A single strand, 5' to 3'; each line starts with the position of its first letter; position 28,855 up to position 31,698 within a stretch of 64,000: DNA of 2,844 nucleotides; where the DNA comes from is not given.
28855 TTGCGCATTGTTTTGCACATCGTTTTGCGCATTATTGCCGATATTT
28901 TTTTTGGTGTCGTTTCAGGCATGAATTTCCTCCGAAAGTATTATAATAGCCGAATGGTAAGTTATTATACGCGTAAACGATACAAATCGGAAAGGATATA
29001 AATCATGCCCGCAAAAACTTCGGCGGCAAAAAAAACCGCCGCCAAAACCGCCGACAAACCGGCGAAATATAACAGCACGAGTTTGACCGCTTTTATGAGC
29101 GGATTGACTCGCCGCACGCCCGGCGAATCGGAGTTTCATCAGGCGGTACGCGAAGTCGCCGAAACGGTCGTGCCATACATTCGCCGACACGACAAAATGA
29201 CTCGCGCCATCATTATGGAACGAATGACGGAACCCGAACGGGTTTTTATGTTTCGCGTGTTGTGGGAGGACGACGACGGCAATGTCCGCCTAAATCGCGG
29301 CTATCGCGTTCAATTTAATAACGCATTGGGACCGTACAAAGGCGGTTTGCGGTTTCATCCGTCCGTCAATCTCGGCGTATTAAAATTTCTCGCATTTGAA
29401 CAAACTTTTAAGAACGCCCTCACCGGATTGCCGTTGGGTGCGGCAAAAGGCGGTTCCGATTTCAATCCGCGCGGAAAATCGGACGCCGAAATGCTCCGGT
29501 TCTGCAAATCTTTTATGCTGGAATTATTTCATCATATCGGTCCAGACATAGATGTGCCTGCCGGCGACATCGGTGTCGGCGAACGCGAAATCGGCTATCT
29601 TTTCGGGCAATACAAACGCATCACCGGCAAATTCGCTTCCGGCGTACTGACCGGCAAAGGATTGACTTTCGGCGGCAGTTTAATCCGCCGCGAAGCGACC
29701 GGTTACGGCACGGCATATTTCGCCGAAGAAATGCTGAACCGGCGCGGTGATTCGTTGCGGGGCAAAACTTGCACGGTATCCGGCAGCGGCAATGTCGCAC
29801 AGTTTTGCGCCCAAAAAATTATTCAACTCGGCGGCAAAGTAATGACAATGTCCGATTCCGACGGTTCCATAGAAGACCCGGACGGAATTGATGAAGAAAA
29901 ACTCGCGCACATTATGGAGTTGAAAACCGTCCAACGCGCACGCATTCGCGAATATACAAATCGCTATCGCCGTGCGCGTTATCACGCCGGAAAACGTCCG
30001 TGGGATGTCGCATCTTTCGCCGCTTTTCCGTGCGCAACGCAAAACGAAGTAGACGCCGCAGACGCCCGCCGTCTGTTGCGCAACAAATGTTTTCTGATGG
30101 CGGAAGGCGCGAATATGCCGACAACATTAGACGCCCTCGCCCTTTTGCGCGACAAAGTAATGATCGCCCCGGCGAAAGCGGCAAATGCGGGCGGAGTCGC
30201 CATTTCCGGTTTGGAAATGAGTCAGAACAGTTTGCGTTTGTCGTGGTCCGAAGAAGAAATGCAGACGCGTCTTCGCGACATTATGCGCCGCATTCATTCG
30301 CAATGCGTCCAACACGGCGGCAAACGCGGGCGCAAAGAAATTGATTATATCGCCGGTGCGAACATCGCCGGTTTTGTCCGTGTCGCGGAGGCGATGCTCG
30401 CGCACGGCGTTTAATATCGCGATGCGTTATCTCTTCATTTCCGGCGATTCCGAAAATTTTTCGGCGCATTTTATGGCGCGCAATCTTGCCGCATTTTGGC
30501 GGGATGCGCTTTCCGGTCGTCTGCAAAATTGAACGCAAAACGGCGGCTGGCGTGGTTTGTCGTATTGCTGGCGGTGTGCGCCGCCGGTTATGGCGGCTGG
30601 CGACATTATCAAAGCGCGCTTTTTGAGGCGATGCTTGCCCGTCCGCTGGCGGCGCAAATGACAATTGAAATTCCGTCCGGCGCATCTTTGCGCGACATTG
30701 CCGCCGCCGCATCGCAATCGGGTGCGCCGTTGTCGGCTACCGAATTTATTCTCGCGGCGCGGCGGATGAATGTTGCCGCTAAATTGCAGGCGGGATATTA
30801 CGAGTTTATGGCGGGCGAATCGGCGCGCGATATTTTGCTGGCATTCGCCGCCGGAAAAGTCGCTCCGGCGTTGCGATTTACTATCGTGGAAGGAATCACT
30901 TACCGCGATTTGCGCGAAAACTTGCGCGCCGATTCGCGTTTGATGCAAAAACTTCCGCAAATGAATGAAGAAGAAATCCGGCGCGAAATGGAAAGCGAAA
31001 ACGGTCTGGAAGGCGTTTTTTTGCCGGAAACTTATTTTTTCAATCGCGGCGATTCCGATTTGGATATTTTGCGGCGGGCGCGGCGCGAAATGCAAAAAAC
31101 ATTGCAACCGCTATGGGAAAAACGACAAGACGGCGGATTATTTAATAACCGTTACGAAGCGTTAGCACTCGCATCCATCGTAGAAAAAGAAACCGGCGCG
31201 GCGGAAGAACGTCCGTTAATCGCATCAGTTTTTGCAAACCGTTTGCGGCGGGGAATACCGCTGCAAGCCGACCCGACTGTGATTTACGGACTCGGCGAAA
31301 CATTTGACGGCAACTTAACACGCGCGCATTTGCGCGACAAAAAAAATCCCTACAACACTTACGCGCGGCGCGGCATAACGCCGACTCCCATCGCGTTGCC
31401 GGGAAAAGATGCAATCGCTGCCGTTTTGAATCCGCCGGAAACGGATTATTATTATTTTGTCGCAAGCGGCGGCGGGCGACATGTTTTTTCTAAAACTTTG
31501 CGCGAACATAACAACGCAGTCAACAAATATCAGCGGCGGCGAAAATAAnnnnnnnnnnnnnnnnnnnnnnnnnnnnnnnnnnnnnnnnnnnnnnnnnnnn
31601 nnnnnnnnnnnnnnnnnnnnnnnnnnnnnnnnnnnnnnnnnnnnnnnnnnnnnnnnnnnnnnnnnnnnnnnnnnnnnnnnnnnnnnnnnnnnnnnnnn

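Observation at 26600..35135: Inverted pair of about 1.3-kb paralogous genes flanking an 8.5-kb housekeeping segment, a potential invertible region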

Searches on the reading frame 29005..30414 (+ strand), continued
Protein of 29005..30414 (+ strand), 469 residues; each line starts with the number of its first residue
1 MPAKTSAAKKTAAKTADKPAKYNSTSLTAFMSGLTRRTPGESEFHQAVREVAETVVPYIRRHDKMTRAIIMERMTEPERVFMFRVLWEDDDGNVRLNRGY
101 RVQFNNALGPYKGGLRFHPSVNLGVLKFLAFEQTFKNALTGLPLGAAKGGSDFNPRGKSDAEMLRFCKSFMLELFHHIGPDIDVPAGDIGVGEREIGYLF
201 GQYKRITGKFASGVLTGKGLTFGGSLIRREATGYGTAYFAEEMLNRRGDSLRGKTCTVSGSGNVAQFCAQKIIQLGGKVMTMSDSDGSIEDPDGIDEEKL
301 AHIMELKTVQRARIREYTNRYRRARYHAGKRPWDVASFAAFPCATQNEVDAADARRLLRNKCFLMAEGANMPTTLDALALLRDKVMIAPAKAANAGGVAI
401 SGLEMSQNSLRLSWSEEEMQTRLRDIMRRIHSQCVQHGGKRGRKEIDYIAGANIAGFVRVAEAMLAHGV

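Call 85: search_protein_families(library=padloc, proteins=[L011:5872-7065:-, L011:7062-7586:-, L012:6698-7402:-, L012:6376-6681:-, L013:5835-7592:-, L016:5057-5932:-, L016:6241-6705:-, L016:6751-7815:-, L020:5098-6066:-, L020:6976-7827:-], max_evalue=0.01)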
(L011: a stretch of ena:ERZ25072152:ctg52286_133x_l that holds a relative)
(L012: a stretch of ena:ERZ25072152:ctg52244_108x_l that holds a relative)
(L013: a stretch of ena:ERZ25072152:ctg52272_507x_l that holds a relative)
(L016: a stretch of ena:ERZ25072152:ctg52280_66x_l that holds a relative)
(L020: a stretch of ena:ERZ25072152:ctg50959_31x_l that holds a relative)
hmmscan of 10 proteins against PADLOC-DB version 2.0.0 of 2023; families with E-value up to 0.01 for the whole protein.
L011:5872-7065:- (397 aa): 3 families
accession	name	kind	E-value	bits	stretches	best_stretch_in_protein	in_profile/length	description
PDLC04783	PDC-M72A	-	3e-66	222.3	3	96-239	194-338/392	-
PDLC02908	Ankyrin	-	6.3e-32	108.7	5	164-245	736-817/880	-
PDLC02203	MzaA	-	8.5e-21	71.9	3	70-135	15-80/683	-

L011:7062-7586:- (174 aa): 2 families
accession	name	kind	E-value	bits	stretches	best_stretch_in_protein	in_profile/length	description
PDLC04783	PDC-M72A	-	2e-26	91.1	1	9-169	234-388/392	-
PDLC02908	Ankyrin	-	2e-11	40.9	2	71-154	736-819/880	-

L012:6698-7402:- (234 aa): 6 families
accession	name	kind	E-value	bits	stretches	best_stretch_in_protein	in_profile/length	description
PDLC05041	PDC-S57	-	2.5e-45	152.7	1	29-222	19-207/212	-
PDLC05043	PDC-S57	-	6.2e-23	79.5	1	2-222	2-217/221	-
PDLC05040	PDC-S57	-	8.9e-09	33.5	1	29-130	16-115/229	-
PDLC05042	PDC-S57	-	0.00014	19.6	1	30-131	23-120/245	-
PDLC03977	PD-Lambda-1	-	0.00015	18.8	1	46-123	385-465/496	-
PDLC03976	PD-Lambda-1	-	0.00036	17.5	1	68-125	408-468/491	-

L012:6376-6681:- (101 aa): 0 families

L013:5835-7592:- (585 aa): 23 families
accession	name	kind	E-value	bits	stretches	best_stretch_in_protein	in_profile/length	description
PDLC00933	Cas12u4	-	9.5e-60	200.8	3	371-558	284-472/488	Cas12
PDLC01700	Cas12f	-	6.1e-58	194.8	3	371-546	270-446/458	CAS-V-F; effector__SPE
PDLC00931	Cas12u2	-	5.7e-41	139.4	2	215-531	199-429/445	Cas12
PDLC01691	Cas12f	-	6.7e-34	116.3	1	108-524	71-328/332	CAS-V-F; effector__SPE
PDLC01698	Cas12f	-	2.2e-31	107.6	2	219-522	189-406/411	CAS-V-F; effector__SPE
PDLC01674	Cas12f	-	2.7e-25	87.2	2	376-539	225-371/389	CAS-V-F; effector__SPE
PDLC01678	Cas12f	-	2.7e-25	87.2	2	376-539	225-371/389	Cas14c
PDLC01699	Cas12f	-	4.6e-25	86.7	1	460-521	327-388/399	CAS-V-F; effector__SPE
PDLC01690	Cas12f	-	6.3e-24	83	1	177-537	125-425/440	CAS-V-F; effector__SPE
PDLC00932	Cas12u3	-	1.8e-23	81.6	1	460-521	324-385/398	Cas12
PDLC01039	Csx1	-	5.3e-21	73.5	2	372-529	195-309/315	found elsewhere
PDLC01673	Cas12f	-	2.4e-14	51.2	1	459-522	432-497/507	CAS-V-F; effector__SPE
PDLC01677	Cas12f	-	1.4e-13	48.7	1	400-522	380-497/506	Cas14b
PDLC01672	Cas12f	-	2.4e-07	28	1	470-521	417-474/486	CAS-V-F; effector__SPE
PDLC01226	Cas12_x2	-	2.8e-07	27.4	1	321-507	325-515/549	CAS-V-F; effector__SPE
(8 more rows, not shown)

L016:5057-5932:- (291 aa): 0 families

L016:6241-6705:- (154 aa): 1 family
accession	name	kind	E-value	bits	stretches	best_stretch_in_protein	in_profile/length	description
PDLC03550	REase_II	-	2.9e-25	87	1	7-149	7-152/160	Type II restriction enzyme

L016:6751-7815:- (354 aa): 3 families
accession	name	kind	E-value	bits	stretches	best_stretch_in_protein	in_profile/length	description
PDLC04783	PDC-M72A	-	7e-65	217.8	3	200-353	201-353/392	-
PDLC02908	Ankyrin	-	2.7e-25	86.8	3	197-274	737-814/880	-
PDLC02203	MzaA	-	1.8e-10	37.7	1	165-221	13-69/683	-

L020:5098-6066:- (322 aa): 0 families

L020:6976-7827:- (283 aa): 3 families
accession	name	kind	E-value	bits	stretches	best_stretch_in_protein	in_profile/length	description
PDLC04783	PDC-M72A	-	4.5e-51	172.3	2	62-195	232-365/392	-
PDLC02908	Ankyrin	-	7.7e-35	118.4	3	78-180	720-823/880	-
PDLC02203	MzaA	-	1.4e-13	48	3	198-268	17-87/683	-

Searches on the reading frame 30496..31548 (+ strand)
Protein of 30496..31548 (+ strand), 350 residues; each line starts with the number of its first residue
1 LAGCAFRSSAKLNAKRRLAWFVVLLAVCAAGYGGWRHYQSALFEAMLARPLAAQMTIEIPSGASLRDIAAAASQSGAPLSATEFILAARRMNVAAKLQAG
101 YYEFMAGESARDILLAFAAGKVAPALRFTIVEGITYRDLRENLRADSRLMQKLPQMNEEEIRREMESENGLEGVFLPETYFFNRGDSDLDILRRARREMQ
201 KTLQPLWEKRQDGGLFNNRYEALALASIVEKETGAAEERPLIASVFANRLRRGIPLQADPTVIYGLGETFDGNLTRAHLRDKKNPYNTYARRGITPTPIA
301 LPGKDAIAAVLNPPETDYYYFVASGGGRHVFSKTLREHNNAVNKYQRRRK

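Call 12: search_protein_families(library=pfam, proteins=[window:30496-31548:+], max_evalue=0.001)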
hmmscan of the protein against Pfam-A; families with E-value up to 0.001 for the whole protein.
window:30496-31548:+ (350 aa): 1 family
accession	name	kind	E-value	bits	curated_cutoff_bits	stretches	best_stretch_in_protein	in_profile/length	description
PF02618.21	YceG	-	5.2e-80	269.3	32.4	1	57-344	1-275/275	YceG-like family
